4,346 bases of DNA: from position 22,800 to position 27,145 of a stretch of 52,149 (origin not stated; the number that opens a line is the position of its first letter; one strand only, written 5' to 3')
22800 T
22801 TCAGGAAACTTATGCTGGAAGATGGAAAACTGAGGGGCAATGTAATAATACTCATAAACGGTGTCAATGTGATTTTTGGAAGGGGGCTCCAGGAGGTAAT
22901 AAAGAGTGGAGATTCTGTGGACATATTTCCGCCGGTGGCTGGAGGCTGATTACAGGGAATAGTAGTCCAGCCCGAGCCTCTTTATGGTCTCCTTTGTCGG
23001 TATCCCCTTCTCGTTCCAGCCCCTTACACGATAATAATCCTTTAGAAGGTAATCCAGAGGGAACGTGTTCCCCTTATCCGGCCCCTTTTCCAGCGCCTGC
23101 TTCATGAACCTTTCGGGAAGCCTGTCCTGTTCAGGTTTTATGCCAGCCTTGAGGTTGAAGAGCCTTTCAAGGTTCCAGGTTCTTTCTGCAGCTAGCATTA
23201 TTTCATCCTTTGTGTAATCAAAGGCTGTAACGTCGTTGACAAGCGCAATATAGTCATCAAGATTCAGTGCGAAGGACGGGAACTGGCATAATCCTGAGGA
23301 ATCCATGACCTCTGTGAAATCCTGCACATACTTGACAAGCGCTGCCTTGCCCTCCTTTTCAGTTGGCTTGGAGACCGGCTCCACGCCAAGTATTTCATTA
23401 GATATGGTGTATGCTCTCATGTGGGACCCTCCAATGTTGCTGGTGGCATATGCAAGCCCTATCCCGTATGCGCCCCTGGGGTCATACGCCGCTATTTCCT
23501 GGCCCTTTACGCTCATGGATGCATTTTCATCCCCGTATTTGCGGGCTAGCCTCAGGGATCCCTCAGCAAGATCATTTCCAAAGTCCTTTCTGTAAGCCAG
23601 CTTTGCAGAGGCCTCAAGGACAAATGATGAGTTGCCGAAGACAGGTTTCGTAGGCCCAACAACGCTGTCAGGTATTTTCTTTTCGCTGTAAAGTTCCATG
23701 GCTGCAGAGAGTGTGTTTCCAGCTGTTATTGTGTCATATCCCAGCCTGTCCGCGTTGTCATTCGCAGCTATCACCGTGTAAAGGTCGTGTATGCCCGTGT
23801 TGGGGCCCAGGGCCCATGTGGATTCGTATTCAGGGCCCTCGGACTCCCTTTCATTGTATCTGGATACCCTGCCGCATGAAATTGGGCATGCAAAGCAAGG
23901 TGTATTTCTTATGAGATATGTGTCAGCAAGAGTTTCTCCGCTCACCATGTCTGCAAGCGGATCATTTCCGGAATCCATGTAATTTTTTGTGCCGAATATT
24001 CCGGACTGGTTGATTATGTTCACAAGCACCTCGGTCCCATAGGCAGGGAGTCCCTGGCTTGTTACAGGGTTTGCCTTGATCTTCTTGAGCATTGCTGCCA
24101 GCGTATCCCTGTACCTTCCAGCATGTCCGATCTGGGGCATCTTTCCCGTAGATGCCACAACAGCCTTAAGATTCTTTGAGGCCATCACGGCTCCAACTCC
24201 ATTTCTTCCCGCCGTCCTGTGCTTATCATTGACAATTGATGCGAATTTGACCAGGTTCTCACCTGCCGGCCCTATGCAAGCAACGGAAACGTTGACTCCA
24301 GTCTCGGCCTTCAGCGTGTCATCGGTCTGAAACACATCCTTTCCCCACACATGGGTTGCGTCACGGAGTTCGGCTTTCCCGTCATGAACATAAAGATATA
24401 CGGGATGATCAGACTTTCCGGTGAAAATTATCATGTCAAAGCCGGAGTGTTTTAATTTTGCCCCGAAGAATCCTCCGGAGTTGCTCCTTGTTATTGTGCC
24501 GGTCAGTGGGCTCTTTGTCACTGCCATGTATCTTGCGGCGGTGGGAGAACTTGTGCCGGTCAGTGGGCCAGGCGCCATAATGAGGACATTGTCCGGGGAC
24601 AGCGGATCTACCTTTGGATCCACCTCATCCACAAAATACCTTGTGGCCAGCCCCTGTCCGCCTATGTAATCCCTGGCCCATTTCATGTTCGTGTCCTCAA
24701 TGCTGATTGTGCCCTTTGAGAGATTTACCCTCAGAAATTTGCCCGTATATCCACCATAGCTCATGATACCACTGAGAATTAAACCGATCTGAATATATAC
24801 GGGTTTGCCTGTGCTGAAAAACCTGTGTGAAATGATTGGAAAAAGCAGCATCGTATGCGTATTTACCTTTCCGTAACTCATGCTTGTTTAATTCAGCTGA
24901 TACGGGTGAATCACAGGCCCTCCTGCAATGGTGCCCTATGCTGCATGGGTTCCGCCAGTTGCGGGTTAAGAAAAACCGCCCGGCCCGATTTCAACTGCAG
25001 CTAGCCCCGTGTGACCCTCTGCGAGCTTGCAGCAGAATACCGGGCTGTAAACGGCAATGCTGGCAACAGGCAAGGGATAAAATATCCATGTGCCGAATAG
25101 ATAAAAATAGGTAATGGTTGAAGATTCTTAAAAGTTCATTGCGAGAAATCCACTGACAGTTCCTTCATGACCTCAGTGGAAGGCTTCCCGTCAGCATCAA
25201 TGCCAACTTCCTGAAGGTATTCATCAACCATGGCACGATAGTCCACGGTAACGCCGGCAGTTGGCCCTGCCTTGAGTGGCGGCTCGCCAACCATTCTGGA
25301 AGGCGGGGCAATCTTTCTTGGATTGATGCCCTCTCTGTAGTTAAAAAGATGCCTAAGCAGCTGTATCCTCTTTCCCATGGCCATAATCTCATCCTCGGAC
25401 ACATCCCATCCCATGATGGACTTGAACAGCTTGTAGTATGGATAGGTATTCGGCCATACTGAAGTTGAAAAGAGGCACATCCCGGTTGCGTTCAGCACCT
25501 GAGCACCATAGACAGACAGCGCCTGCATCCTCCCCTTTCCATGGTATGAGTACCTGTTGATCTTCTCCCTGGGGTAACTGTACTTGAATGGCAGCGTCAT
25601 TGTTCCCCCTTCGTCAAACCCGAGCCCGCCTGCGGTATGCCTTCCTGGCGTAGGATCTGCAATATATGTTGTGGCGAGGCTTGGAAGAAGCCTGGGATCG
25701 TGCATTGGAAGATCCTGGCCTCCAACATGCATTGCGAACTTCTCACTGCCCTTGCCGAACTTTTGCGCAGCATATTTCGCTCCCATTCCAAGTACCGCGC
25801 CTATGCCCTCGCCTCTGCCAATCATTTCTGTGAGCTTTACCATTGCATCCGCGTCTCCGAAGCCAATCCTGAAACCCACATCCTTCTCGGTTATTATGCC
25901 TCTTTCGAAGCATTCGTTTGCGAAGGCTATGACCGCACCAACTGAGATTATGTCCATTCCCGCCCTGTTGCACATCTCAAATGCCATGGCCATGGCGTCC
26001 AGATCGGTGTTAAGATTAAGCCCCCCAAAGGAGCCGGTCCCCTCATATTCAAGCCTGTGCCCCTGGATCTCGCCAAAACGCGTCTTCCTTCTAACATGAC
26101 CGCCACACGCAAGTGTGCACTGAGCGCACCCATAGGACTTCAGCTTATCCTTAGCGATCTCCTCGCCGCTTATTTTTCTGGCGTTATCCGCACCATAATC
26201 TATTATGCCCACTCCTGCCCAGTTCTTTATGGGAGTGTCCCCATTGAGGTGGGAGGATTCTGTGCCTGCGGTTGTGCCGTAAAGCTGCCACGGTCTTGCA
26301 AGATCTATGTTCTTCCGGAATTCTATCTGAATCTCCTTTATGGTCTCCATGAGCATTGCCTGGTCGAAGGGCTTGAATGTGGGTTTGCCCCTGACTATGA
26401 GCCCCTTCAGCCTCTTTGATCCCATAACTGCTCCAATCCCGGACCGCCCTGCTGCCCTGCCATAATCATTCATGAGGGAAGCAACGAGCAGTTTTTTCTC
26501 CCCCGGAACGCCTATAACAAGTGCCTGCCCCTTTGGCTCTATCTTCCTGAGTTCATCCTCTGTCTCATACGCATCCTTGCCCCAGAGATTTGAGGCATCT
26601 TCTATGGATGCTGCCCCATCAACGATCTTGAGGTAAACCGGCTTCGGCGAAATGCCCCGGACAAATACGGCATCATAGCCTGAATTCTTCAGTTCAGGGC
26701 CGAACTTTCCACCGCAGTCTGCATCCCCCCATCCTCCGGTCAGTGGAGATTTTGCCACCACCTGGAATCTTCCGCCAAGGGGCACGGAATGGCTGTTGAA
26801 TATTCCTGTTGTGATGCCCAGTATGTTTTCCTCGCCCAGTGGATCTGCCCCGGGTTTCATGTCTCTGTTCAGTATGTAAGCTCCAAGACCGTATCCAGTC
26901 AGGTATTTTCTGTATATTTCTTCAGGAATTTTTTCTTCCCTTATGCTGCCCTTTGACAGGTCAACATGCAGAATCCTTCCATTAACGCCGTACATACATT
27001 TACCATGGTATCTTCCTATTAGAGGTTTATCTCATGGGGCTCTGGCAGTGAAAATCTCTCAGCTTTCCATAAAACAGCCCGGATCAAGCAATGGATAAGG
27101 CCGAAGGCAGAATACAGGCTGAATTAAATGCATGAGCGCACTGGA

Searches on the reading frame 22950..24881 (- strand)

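Call 81: search_protein_families(library=pfam, proteins=[window:22950-24881:-], max_evalue=0.00001)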
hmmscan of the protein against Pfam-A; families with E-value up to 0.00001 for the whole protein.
window:22950-24881:- (643 aa): 2 families
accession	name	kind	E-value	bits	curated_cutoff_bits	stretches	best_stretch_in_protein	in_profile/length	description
PF01314.23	AFOR_C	-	4.5e-134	447.9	27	1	262-638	4-385/385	Aldehyde ferredoxin oxidoreductase, domains 2 & 3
PF02730.20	AFOR_N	-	2.9e-84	282.2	29.8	1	47-244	1-197/199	Aldehyde ferredoxin oxidoreductase, N-terminal domain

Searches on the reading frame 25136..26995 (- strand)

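Call 81: search_protein_families(library=pfam, proteins=[window:25136-26995:-], max_evalue=0.00001)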
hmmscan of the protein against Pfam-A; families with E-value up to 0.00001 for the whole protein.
window:25136-26995:- (619 aa): 2 families
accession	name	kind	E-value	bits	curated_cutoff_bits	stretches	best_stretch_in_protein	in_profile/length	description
PF01314.23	AFOR_C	-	1.1e-99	334.7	27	1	217-614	1-384/385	Aldehyde ferredoxin oxidoreductase, domains 2 & 3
PF02730.20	AFOR_N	-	8.4e-71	238.3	29.8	1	6-203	1-198/199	Aldehyde ferredoxin oxidoreductase, N-terminal domain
